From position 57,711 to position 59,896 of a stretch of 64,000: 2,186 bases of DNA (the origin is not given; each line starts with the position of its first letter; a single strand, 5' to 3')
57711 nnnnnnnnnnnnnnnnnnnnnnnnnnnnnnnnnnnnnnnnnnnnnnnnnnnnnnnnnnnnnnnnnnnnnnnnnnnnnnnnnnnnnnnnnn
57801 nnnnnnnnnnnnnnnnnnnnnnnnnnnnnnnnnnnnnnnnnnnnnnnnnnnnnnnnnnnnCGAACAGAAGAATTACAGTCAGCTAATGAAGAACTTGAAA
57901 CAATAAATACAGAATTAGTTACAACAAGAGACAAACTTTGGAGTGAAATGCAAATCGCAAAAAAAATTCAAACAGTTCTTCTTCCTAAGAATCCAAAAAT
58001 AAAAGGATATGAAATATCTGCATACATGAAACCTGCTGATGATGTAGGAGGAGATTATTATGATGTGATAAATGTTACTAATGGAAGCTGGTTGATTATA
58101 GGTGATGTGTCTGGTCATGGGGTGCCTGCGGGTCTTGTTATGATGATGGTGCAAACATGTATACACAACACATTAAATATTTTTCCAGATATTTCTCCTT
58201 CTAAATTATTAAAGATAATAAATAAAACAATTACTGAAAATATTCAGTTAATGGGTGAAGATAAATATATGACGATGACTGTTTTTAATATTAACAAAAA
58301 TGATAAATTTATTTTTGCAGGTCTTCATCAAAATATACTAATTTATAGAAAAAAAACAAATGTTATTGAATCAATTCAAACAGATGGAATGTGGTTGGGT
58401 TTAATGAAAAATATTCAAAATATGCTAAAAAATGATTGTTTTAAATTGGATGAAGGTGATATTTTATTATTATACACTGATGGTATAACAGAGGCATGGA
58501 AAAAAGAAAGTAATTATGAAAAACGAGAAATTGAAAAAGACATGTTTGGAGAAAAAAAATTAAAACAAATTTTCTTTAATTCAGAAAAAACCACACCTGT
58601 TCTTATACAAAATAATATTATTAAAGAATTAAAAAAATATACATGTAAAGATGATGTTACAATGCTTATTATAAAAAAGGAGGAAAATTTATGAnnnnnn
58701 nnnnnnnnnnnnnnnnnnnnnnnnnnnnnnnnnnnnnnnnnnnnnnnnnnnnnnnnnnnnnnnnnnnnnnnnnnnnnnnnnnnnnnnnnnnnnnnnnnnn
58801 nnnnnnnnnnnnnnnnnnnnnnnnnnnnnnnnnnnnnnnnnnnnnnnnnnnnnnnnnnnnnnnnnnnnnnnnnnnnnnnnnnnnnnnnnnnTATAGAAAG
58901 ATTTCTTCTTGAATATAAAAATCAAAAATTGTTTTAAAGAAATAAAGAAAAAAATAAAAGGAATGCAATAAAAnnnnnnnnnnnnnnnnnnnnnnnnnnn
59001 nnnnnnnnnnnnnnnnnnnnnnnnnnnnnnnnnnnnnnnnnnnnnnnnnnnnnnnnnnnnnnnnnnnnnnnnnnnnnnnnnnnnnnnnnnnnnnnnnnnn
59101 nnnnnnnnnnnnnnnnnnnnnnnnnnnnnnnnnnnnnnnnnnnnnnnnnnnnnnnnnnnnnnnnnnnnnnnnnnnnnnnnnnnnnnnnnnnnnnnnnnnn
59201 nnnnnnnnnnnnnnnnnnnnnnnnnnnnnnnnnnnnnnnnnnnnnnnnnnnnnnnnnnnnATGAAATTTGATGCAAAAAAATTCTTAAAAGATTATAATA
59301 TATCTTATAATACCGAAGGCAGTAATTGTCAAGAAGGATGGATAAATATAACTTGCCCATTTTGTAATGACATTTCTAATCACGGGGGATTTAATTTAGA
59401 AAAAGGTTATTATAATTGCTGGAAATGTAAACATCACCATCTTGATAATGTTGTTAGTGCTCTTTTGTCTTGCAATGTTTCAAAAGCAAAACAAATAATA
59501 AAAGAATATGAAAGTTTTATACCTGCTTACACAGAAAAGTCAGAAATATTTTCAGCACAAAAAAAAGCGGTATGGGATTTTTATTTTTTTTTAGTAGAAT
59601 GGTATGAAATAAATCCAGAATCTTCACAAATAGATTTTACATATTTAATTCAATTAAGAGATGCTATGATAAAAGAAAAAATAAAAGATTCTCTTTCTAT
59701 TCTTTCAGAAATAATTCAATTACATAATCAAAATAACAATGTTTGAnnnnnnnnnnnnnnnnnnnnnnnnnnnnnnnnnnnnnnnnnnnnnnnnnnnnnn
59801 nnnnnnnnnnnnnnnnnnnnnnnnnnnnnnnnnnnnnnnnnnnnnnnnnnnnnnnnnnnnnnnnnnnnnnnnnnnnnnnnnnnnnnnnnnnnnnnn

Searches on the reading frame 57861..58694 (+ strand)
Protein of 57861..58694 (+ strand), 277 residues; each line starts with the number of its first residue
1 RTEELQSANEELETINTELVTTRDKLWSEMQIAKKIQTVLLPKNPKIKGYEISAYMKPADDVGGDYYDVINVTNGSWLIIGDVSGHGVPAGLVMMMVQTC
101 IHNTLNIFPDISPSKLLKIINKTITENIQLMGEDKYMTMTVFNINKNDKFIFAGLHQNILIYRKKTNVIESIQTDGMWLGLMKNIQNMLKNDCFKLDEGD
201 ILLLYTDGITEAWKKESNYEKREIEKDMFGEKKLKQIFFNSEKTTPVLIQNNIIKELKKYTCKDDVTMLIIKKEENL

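Call 68: find_related_loci(query=window:57864-58694:+, collection=genome_contigs, flank=4000)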
Query window:57864-58694:+ (276 aa) in genome_contigs; peptide patterns used: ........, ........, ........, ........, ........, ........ (x = any residue, [..] = any of these).
56 stretches matched a pattern; 2 encode a relative of the query (tblastn E <= 1e-3); 2 distinct loci.
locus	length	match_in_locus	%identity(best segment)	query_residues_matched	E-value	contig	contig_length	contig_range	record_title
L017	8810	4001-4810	57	6-272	4e-107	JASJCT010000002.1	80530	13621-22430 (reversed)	MAG: Myxococcota bacterium isolate MO_167.B37 MO_167.c_53, whole genome shotgun sequence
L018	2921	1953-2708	48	15-273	5e-82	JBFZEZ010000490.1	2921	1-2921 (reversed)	MAG: Spirochaetota bacterium isolate PPR_0602 k121_710706, whole genome shotgun sequence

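Call 89: search_protein_families(library=phrogs, proteins=[window:57861-58694:+], max_evalue=1)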
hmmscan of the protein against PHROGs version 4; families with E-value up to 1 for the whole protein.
window:57861-58694:+ (277 aa): 0 families

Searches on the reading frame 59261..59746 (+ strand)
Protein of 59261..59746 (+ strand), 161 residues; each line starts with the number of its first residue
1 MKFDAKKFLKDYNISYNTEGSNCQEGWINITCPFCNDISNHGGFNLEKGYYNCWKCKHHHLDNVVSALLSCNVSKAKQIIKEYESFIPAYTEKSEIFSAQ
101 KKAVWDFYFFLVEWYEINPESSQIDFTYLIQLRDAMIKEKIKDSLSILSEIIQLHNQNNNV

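Call 5: search_protein_families(library=pfam, proteins=[window:59261-59746:+], max_evalue=0.01)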
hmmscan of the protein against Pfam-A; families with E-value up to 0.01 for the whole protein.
window:59261-59746:+ (161 aa): 1 family
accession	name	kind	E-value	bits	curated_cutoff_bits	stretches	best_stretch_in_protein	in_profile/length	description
PF20423.3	AceK_regulatory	-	0.0038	16.9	25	1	20-127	63-170/302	Isocitrate dehydrogenase kinase/phosphatase (AceK), regulatory domain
